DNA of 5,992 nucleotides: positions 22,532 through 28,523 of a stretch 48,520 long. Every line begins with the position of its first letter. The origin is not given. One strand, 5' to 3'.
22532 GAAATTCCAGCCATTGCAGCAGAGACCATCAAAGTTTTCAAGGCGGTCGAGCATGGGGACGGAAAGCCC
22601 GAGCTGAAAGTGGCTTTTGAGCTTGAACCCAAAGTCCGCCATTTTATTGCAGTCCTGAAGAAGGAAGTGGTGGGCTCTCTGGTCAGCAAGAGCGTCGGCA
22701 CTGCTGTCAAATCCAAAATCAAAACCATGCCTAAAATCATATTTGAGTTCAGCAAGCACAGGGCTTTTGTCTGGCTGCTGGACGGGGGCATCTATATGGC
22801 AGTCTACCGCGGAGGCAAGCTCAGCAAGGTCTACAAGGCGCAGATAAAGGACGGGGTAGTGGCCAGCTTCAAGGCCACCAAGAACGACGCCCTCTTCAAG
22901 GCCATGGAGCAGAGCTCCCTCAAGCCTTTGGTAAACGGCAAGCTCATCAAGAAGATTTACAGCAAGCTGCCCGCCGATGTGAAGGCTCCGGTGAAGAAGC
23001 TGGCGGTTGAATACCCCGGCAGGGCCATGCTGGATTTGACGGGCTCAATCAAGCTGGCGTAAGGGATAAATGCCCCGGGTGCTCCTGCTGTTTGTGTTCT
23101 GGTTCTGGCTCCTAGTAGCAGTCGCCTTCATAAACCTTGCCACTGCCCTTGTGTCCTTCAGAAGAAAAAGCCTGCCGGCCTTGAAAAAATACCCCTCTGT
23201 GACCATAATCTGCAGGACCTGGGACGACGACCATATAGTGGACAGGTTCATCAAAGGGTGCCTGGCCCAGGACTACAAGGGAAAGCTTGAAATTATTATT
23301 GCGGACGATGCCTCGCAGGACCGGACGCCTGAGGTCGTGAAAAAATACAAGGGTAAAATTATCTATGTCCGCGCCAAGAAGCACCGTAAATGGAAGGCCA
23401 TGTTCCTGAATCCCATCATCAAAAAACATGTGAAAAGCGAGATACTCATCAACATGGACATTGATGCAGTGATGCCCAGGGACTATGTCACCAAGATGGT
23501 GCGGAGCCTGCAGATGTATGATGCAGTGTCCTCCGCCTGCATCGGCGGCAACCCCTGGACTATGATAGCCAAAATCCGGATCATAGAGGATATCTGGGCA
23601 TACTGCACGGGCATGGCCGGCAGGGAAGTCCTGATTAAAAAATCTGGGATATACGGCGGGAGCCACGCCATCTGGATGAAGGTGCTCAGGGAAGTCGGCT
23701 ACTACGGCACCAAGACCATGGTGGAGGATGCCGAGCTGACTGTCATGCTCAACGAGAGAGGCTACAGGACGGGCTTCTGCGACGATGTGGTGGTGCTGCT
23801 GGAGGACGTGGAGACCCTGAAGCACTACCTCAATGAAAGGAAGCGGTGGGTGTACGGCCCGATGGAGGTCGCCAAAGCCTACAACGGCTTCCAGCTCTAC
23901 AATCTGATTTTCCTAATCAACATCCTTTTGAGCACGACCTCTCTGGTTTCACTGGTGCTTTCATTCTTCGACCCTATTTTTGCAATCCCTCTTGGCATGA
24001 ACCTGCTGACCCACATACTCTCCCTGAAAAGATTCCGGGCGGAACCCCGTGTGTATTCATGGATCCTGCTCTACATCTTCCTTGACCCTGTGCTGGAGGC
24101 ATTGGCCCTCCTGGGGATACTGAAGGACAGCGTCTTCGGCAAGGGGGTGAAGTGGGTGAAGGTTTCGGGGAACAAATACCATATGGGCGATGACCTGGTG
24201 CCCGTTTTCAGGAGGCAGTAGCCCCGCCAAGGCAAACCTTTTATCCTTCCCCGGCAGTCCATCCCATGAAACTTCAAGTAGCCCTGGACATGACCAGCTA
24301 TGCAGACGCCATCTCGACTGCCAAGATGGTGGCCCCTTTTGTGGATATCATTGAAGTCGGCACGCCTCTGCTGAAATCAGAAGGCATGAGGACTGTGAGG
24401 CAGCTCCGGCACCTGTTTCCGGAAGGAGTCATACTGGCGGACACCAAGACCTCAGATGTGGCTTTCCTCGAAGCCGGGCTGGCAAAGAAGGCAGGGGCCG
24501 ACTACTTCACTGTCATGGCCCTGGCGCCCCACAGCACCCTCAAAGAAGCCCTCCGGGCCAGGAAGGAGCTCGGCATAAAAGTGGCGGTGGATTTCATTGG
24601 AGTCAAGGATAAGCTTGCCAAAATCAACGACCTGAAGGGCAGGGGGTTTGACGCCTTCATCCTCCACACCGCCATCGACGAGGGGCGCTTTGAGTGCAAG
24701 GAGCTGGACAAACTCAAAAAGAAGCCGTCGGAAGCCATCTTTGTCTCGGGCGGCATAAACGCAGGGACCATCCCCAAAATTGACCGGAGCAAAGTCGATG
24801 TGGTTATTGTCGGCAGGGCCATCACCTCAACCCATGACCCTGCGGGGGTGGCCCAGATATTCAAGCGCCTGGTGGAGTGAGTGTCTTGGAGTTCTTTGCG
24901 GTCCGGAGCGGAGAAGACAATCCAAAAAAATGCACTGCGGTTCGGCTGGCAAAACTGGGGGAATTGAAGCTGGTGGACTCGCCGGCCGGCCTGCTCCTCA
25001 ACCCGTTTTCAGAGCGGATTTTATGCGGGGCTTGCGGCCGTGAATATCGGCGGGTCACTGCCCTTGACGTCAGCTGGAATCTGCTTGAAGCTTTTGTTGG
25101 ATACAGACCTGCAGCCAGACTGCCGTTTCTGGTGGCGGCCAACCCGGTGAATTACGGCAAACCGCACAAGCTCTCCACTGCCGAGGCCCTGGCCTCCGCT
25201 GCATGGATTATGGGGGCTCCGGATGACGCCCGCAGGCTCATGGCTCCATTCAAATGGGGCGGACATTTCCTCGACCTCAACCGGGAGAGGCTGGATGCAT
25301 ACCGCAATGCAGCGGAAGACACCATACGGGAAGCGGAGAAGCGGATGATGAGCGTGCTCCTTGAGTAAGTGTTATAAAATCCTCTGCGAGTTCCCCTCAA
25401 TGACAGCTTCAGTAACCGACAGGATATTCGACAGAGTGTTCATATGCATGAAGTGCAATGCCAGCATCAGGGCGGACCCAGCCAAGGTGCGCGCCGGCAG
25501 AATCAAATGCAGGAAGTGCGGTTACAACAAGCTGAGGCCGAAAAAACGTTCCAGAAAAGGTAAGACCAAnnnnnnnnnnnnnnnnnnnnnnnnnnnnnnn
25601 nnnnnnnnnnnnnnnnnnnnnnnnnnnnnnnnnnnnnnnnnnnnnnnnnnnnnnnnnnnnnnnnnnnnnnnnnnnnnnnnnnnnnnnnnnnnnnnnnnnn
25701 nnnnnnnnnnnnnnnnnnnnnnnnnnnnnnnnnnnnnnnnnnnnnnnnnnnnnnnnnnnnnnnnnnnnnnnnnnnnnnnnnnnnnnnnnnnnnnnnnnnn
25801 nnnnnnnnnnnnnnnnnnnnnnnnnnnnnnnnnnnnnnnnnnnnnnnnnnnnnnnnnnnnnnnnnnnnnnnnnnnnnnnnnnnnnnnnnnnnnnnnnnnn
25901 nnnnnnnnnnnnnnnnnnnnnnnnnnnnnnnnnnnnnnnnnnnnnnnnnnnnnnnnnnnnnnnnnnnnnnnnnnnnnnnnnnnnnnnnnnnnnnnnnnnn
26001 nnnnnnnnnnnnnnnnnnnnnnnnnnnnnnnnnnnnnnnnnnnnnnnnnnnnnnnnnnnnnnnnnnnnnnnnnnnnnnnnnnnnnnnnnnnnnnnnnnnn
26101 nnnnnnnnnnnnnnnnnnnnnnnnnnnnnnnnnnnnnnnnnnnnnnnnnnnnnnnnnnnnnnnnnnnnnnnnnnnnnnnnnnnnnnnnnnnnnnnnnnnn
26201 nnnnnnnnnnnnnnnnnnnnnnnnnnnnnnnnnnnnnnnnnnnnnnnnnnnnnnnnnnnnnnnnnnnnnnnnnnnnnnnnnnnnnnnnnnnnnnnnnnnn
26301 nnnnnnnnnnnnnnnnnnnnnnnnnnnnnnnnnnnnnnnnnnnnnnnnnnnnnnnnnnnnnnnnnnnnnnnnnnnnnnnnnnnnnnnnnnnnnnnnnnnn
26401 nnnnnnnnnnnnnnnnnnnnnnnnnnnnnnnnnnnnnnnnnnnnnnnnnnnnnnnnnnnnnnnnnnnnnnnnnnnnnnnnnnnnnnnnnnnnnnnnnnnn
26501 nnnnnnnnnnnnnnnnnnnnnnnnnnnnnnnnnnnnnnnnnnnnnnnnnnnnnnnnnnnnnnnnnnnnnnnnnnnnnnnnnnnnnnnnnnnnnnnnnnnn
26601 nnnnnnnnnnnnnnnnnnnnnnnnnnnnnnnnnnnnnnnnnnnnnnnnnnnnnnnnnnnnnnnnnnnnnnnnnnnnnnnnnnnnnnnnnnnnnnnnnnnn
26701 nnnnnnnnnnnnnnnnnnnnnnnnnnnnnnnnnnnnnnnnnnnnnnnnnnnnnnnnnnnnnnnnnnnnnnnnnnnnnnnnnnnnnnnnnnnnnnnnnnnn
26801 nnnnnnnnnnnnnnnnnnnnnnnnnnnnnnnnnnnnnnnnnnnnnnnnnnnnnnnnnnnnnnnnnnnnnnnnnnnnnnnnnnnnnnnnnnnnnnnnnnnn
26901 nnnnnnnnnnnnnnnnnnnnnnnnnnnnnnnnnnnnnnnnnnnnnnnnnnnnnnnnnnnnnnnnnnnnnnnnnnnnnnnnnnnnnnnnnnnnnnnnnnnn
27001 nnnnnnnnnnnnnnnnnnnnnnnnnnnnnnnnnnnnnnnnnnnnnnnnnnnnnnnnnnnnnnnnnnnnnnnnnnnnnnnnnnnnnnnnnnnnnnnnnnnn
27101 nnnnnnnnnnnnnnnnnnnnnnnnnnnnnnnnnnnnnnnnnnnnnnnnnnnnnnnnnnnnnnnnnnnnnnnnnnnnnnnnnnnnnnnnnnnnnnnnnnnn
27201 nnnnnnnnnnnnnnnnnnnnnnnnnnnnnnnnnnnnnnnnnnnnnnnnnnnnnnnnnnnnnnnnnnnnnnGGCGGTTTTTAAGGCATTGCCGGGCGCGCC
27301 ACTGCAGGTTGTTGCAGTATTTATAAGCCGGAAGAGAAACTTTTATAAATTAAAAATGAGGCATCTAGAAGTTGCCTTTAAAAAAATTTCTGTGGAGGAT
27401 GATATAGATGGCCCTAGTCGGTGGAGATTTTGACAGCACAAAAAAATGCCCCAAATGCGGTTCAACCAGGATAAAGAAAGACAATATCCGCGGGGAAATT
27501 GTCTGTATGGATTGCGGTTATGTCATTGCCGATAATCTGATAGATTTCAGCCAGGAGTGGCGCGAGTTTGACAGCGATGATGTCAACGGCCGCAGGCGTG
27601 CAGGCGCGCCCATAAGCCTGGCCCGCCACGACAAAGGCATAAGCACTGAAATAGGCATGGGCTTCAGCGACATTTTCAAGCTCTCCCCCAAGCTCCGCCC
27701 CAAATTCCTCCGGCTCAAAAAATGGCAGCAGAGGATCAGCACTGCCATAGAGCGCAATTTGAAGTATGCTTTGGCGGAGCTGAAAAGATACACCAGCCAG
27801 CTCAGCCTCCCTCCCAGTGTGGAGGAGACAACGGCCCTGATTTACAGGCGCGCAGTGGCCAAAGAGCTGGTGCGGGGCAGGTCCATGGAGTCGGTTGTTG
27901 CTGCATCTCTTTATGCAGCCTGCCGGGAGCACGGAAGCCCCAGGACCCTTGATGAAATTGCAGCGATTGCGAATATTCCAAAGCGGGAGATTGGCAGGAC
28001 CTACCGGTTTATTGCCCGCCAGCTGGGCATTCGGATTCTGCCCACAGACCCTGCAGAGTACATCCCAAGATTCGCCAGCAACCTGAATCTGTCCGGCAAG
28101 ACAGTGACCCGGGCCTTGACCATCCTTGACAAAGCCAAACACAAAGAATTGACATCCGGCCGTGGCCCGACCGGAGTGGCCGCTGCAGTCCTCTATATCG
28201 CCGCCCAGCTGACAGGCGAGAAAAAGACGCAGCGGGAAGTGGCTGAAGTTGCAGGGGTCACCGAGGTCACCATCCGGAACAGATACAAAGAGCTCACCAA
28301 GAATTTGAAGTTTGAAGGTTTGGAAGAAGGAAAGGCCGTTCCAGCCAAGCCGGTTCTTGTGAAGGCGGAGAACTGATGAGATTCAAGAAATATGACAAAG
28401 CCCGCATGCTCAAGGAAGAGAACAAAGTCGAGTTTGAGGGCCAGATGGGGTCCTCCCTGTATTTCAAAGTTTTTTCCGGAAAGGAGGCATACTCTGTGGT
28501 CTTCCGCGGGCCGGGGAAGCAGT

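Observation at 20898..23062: Tandem paralogous NTase-HEPN fusion proteins, one with and one without the R-x4-H motif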

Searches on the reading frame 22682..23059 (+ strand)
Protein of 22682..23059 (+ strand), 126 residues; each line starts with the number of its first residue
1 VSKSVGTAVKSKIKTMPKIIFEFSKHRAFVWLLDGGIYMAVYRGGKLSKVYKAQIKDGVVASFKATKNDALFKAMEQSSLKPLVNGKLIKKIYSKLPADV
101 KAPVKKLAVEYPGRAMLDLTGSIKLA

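Call 60: search_protein_families(library=pfam, alignment_id=A6, max_evalue=5)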
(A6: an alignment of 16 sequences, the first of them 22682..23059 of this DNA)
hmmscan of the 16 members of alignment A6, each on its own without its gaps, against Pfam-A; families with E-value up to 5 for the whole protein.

A. member 1, window:22682-23059:+ (126 aa): 2 families
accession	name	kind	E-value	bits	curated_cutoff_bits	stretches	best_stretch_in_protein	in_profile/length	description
PF18196.7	Cdh1_DBD_1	-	0.01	16.5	26.4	1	36-108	8-81/120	Chromodomain helicase DNA-binding domain 1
PF02886.23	LBP_BPI_CETP_C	-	0.2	11.5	23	1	52-101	168-217/238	LBP / BPI / CETP family, C-terminal domain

B. families by the number of members that match (of 16 scanned): 6 families
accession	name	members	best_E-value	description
PF17351.7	DUF5380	2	0.065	Family of unknown function (DUF5380)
PF02886.23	LBP_BPI_CETP_C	2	0.12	LBP / BPI / CETP family, C-terminal domain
PF18196.7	Cdh1_DBD_1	1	0.01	Chromodomain helicase DNA-binding domain 1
PF19569.5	START_2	1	0.016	START-like superfamily domain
PF04661.18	Pox_I3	1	0.018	Poxvirus I3 ssDNA-binding protein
PF19654.4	DUF6157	1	0.29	Family of unknown function (DUF6157)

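Call 61: search_solved_structures(query=A6, max_evalue=10, show_alignments=2)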
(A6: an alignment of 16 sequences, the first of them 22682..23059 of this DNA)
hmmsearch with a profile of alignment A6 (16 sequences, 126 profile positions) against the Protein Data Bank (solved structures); distinct sequences matched with E-value up to 10: 14.
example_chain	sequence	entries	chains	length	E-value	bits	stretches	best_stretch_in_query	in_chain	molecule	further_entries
2pm7_A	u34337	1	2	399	0.033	16.9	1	67-97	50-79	Protein transport protein SEC31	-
5y0p_A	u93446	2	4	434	0.04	16.7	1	48-123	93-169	UPF0348 protein B4417_3650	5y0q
5y0n_A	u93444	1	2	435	0.04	16.7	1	48-123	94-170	UPF0348 protein B4417_3650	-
5y0o_A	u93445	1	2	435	0.04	16.7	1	48-123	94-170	UPF0348 protein B4417_3650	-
3mzl_B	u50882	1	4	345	0.045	16.5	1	67-94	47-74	Protein transport protein SEC31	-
2pm6_A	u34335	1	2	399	0.046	16.5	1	67-94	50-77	Protein transport protein SEC31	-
4rpt_A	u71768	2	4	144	0.067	16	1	5-61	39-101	Capping enzyme protein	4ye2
6bhf_A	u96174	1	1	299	0.087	15.6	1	38-119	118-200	Putative peptidyl-prolyl cis-trans isomerase HP_0175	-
2mar_A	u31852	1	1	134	0.13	15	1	56-106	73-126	SXP/RAL-2 family protein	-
5ez1_A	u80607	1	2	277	0.16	14.8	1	38-119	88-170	Putative peptidyl-prolyl cis-trans isomerase HP_0175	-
6zl0_A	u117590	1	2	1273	0.25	14.1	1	67-94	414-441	Protein transport protein SEC31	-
4bzj_A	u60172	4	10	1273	0.25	14.1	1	67-94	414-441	Protein transport protein SEC31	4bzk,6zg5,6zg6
3ui3_A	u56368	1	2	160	0.55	13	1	28-85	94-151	Immunoglobulin G-binding protein G, Virulence-associated protein D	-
6z1p_Bp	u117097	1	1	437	8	9.2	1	39-103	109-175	30S ribosomal protein S16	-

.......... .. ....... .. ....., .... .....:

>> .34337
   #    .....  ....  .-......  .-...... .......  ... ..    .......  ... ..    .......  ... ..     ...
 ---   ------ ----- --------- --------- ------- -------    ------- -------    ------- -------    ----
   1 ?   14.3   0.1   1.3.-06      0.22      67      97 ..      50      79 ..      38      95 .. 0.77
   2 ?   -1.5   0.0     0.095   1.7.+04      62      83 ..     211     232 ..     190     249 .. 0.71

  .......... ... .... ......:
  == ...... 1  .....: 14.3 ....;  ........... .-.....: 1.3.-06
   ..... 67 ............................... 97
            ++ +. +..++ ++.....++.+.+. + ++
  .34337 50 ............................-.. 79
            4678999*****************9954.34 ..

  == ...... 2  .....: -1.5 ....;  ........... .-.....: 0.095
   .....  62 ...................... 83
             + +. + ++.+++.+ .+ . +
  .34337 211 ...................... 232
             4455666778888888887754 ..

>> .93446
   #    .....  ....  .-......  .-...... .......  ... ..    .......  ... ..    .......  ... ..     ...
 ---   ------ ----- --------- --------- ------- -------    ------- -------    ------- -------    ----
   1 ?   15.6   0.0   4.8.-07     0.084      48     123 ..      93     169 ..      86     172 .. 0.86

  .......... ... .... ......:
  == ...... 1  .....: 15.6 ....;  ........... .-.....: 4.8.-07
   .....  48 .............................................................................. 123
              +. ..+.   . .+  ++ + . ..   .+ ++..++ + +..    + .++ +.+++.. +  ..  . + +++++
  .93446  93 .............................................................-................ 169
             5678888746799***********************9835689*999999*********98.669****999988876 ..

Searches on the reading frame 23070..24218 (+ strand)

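Call 3: search_protein_families(library=pfam, proteins=[window:23070-24218:+], max_evalue=1)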
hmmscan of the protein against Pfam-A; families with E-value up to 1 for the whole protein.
window:23070-24218:+ (383 aa): 5 families
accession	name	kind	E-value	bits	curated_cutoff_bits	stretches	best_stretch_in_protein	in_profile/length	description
PF00535.33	Glycos_transf_2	-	6.1e-15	56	23.3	1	55-154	11-112/168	Glycosyl transferase family 2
PF13632.12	Glyco_trans_2_3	-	5.9e-12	46.2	27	1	127-311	3-192/198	Glycosyl transferase family group 2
PF13641.12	Glyco_tranf_2_3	-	4.1e-10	40.5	27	1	42-263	1-230/230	Glycosyltransferase like family 2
PF13506.12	Glyco_transf_21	-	3.5e-05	23.8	21.7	1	97-260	6-172/174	Glycosyl transferase family 21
PF08966.16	DUF1882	-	0.11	13.3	27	1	87-128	21-61/73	Domain of unknown function (DUF1882)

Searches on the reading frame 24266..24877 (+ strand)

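Call 73: search_protein_families(library=pfam, proteins=[window:24266-24877:+], max_evalue=0.0001)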
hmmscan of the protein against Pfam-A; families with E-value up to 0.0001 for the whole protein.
window:24266-24877:+ (204 aa): 1 family
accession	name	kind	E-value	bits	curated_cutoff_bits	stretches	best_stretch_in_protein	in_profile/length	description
PF00215.30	OMPdecase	-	7.7e-30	104.9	27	1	1-197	1-219/221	Orotidine 5'-phosphate decarboxylase / HUMPS family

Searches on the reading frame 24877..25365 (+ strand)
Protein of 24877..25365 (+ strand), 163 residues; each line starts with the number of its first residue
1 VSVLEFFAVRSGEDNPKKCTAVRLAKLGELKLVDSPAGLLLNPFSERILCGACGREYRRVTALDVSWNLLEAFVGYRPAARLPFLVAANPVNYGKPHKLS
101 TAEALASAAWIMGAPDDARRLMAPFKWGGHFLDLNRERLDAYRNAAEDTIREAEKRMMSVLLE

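Call 73: search_protein_families(library=pfam, proteins=[window:24877-25365:+], max_evalue=0.0001)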
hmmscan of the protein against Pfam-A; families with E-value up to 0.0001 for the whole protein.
window:24877-25365:+ (163 aa): 1 family
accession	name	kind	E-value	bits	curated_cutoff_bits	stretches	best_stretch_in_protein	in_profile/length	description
PF04034.18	Ribo_biogen_C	-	1.3e-30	106.1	29.9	1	40-156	2-125/127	Ribosome biogenesis protein, C-terminal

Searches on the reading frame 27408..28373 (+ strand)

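Call 73: search_protein_families(library=pfam, proteins=[window:27408-28373:+], max_evalue=0.0001)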
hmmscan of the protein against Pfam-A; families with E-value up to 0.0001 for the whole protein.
window:27408-28373:+ (322 aa): 5 families
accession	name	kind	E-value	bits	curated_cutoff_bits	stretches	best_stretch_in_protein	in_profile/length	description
PF00382.24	TFIIB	-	1.2e-46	157.1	23.6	2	213-298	6-91/92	Transcription factor TFIIB repeat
PF08271.17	Zn_Ribbon_TF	-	1.3e-15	57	29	1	13-54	2-43/43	TFIIB zinc-binding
PF04545.22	Sigma70_r4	-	1.4e-06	28.1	24.1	0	270-298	18-46/50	Sigma-70, region 4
PF22109.2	Zn_ribbon_tTFIIB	-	3.6e-05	24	28.6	1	12-41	10-40/40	Transcription factor IIB, zinc ribbon, Trypanosome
PF00134.28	Cyclin_N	-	5.6e-05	23.3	23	0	125-206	38-122/127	Cyclin, N-terminal domain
